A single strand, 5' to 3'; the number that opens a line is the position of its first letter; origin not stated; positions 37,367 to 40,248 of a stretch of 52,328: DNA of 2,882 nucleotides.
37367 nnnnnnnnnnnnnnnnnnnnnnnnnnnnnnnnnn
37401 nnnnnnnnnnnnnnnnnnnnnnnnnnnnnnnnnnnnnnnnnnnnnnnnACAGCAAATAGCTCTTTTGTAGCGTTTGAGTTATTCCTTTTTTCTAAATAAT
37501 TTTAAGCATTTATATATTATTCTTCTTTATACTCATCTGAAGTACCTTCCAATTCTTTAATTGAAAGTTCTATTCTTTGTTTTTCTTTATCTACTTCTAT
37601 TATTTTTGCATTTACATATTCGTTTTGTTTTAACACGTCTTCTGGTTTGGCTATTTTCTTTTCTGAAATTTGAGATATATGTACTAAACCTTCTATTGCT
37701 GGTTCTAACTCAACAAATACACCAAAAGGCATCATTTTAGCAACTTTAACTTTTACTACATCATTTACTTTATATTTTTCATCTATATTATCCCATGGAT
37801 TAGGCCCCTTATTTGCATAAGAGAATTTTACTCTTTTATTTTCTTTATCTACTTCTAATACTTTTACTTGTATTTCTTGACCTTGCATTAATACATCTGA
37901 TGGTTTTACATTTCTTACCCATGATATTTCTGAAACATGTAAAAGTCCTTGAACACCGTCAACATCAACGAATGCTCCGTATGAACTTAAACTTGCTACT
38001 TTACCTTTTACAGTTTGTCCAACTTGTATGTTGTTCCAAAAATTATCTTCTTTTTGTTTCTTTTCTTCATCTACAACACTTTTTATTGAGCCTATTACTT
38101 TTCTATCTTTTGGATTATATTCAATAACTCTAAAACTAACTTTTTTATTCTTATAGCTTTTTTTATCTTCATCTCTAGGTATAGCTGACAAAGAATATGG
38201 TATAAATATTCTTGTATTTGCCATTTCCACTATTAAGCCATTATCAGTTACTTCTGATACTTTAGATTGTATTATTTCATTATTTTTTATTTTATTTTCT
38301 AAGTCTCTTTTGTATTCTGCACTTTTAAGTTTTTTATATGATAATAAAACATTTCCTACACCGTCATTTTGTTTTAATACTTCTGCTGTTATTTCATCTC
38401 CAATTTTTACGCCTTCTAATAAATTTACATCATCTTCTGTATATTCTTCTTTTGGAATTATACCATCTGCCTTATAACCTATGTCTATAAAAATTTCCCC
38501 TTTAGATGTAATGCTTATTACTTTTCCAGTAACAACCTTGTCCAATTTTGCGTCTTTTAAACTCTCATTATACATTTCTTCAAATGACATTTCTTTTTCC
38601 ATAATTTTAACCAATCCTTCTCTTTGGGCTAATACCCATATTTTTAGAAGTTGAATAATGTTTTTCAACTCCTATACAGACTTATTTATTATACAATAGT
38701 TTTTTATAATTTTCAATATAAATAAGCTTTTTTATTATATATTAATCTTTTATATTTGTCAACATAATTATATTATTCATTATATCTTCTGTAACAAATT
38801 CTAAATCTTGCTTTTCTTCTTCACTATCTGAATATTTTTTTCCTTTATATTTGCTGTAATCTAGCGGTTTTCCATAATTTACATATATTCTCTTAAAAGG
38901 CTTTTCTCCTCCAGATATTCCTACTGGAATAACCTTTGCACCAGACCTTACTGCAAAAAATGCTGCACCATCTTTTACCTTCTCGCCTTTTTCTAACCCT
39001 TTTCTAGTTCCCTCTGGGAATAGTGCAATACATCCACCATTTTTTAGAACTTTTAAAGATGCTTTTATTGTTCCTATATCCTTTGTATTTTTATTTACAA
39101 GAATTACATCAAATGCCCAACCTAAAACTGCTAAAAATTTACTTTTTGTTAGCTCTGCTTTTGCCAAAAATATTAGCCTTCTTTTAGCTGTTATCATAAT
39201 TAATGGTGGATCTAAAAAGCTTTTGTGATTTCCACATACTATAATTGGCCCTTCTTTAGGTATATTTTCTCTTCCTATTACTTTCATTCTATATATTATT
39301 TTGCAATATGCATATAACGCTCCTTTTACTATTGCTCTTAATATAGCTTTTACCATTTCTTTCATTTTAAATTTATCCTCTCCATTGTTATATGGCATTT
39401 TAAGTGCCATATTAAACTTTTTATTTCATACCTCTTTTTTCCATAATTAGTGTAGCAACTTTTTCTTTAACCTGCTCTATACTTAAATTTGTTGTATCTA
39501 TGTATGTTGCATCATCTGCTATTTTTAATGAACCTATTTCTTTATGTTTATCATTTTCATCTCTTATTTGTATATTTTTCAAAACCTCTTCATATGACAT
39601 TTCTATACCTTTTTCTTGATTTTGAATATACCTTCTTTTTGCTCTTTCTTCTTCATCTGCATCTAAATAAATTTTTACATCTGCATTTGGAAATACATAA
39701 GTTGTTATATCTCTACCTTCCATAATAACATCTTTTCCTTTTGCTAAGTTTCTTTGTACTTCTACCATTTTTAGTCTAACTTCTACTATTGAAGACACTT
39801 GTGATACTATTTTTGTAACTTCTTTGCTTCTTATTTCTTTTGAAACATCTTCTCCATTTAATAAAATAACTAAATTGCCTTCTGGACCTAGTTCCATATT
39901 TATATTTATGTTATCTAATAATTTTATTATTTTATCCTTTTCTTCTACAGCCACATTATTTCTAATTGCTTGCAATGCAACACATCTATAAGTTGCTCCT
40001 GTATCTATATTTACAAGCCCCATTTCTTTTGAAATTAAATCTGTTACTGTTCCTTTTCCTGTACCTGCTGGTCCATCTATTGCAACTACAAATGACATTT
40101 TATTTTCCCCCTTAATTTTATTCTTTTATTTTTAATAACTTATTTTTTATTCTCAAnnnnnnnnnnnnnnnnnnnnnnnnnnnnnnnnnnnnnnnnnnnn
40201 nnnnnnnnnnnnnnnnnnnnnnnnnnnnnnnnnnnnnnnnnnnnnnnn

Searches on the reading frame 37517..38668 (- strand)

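Call 57: search_protein_families(library=pfam, proteins=[window:37517-38668:-], max_evalue=0.00001)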
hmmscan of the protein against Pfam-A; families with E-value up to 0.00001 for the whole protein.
window:37517-38668:- (383 aa): 3 families
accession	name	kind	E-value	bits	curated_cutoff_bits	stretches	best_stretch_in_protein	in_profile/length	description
PF00575.29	S1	-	2.7e-56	188.3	22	4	215-284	3-73/74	S1 RNA binding domain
PF23459.1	S1_RRP5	-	1.4e-11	45.2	27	0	304-369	6-71/72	RRP5 S1 domain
PF21710.3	Spt6_S1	-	8e-11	42.5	27.5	1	299-372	14-88/91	Spt6, S1/OB domain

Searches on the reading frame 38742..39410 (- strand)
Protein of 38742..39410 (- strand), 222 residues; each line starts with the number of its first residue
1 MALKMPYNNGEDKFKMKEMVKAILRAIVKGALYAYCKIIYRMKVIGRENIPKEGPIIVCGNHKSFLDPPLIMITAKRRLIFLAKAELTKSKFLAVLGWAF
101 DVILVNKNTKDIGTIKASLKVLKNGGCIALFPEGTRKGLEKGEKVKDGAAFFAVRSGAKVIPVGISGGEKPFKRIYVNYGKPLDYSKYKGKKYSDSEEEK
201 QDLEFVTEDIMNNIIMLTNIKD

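Call 57: search_protein_families(library=pfam, proteins=[window:38742-39410:-], max_evalue=0.00001)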
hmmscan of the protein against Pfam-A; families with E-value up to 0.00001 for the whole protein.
window:38742-39410:- (222 aa): 1 family
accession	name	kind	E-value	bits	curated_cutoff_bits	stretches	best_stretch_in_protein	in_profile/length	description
PF01553.26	Acyltransferase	-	2.2e-23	83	23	1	41-166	1-132/132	Acyltransferase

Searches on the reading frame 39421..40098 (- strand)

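Call 57: search_protein_families(library=pfam, proteins=[window:39421-40098:-], max_evalue=0.00001)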
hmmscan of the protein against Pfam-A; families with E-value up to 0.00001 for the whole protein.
window:39421-40098:- (225 aa): 4 families
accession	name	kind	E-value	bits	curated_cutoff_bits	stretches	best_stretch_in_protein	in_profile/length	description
PF02224.24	Cytidylate_kin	-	3.1e-72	243.1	26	1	5-218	1-209/211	Cytidylate kinase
PF13238.12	AAA_18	-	6e-09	36.9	29.4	1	5-171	1-125/128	AAA domain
PF13189.12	Cytidylate_kin2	-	2.7e-07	31.4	28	1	4-184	1-151/176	Cytidylate kinase-like family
PF13207.12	AAA_17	-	7.9e-06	26.6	27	0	9-60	2-49/136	AAA domain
